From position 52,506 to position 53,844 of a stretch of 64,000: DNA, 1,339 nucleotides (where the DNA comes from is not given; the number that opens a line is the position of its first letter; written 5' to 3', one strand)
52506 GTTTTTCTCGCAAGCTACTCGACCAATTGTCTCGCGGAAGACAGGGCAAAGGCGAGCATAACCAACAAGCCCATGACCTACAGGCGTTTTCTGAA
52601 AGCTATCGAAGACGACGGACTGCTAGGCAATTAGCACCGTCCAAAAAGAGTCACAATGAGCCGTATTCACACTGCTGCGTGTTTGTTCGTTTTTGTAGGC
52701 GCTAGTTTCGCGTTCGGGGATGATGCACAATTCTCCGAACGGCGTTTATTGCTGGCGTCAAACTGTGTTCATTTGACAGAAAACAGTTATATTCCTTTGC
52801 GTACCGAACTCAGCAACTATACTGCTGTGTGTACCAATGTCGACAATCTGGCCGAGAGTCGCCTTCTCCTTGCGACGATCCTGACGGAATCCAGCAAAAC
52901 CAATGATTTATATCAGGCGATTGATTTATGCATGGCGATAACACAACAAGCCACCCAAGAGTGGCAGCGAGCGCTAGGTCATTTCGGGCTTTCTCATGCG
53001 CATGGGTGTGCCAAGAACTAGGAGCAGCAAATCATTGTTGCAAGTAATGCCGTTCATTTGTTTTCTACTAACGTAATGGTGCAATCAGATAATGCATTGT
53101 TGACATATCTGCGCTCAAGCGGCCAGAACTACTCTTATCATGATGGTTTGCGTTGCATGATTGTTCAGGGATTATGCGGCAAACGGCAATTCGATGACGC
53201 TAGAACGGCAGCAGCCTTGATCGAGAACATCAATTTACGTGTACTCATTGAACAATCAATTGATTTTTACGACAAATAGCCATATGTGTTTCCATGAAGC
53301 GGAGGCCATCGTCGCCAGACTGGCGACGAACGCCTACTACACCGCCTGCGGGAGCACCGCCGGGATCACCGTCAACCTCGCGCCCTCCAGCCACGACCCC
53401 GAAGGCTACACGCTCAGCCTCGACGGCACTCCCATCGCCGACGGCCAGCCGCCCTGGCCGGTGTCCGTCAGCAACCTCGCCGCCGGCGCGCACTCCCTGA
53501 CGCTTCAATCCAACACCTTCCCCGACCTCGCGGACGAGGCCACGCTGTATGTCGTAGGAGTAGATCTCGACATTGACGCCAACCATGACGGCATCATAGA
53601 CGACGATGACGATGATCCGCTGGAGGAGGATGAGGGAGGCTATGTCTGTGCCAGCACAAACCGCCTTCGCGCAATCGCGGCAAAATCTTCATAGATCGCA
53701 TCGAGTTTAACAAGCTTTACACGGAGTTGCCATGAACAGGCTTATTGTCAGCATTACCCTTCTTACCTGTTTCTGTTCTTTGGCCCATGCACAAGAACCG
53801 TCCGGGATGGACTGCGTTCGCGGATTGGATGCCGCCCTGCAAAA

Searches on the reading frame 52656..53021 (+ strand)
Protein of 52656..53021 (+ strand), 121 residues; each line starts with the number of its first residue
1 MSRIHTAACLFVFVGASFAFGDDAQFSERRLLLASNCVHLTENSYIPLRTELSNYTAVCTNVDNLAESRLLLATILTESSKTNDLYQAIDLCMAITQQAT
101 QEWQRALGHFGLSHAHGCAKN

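Call 6: search_protein_families(library=pfam, proteins=[window:52656-53021:+], max_evalue=0.01)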
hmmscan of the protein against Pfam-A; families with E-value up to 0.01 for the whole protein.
window:52656-53021:+ (121 aa): 0 families

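Call 16: search_protein_families(library=ncbifam, proteins=[window:52656-53021:+], max_evalue=0.01)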
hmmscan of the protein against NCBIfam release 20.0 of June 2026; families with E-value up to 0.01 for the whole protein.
window:52656-53021:+ (121 aa): 0 families

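Call 18: find_encoding_contigs(protein=window:52656-53021:+, flank=10000, max_places=10)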
Protein window:52656-53021:+ (121 aa): 9 contigs read that carry it; 9 places shown.
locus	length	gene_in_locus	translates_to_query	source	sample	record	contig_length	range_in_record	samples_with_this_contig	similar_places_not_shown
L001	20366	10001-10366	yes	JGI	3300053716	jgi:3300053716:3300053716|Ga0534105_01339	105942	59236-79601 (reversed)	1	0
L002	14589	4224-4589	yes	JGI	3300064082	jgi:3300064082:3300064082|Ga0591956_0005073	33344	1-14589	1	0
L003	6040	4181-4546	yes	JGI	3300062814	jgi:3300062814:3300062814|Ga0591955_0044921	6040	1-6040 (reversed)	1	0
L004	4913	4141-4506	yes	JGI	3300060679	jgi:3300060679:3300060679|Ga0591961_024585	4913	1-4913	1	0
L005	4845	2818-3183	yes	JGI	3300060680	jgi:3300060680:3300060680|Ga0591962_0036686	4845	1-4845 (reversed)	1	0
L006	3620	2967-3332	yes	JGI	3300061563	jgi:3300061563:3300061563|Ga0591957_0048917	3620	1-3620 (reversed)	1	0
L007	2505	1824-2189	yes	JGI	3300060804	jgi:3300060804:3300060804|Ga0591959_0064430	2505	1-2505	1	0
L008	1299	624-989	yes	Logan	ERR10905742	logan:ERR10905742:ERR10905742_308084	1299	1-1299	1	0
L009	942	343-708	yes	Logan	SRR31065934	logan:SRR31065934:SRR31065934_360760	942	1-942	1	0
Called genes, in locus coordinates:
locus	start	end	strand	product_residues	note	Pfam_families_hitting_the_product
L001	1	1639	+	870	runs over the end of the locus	-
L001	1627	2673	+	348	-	-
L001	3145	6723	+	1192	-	-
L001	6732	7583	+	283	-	-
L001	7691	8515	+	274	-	-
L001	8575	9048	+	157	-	-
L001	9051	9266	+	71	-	-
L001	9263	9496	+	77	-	-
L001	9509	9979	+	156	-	-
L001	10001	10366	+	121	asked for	-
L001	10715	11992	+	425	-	PF14294:DUF4372 (weak), PF01609:DDE_Tnp_1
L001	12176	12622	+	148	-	-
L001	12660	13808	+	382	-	-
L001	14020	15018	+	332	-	PF00248:Aldo_ket_red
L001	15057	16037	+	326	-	PF01208:URO-D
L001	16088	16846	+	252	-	PF00590:TP_methylase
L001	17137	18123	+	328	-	PF03279:Lip_A_acyltrans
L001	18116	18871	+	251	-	PF01168:Ala_racemase_N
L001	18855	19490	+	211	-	PF01300:Sua5_yciO_yrdC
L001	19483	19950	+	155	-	PF01451:LMWPc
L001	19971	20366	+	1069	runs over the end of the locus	PF00176:SNF2-rel_dom, PF00270:DEAD (weak), PF04851:ResIII, PF00271:Helicase_C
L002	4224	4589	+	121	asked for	-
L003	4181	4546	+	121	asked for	-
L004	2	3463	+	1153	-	?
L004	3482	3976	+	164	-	-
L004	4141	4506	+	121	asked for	-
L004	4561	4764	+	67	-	-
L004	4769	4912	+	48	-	?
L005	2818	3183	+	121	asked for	-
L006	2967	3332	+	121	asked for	-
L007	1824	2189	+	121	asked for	-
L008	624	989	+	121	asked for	-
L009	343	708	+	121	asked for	-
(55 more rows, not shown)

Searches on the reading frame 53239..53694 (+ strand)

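Call 6: search_protein_families(library=pfam, proteins=[window:53239-53694:+], max_evalue=0.01)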
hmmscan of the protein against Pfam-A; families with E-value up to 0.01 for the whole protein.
window:53239-53694:+ (151 aa): 1 family
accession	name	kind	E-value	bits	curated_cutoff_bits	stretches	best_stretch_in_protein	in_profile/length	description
PF08308.17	PEGA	-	0.002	18.5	20.8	1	53-104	9-56/71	PEGA domain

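Call 16: search_protein_families(library=ncbifam, proteins=[window:53239-53694:+], max_evalue=0.01)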
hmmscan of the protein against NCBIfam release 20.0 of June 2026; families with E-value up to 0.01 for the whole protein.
window:53239-53694:+ (151 aa): 0 families
